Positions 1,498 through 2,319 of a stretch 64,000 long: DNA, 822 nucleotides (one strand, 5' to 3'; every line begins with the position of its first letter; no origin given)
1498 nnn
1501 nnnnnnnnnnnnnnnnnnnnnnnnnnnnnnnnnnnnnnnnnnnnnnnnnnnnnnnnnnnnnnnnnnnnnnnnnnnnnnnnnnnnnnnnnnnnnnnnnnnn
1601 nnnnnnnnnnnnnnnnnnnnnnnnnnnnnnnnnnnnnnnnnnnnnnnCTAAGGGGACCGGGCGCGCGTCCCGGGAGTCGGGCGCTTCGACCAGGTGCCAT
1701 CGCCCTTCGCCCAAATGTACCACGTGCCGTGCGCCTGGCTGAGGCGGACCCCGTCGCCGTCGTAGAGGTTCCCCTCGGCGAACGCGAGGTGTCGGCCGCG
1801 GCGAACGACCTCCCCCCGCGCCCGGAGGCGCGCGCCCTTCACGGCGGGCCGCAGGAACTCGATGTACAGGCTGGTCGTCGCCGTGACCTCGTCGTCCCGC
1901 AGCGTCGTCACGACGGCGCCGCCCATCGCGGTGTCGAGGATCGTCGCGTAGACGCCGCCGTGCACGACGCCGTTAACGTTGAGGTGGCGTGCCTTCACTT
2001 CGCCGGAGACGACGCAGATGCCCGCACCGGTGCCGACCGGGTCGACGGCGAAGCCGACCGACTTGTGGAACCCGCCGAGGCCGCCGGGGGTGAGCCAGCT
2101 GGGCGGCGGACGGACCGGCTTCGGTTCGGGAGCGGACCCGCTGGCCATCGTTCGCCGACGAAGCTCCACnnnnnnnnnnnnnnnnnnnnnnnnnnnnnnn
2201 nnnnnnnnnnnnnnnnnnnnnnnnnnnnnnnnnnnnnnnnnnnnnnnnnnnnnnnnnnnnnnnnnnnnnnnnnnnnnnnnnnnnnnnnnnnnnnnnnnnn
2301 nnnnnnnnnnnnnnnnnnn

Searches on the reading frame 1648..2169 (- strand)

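Call 55: search_protein_families(library=pfam, proteins=[window:1648-2169:-], max_evalue=0.0001)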
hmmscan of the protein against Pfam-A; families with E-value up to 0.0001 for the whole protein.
window:1648-2169:- (173 aa): 3 families
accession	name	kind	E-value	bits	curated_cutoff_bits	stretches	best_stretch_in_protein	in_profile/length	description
PF03061.28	4HBT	-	8.2e-17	61.7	20.6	1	66-141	1-76/79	Thioesterase superfamily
PF13622.12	4HBT_3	-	6.7e-07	29.9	24.3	1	66-141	9-74/83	Acyl-CoA thioesterase N-terminal domain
PF14539.12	DUF4442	-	7.2e-05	23.4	25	1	36-150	17-130/132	Domain of unknown function (DUF4442)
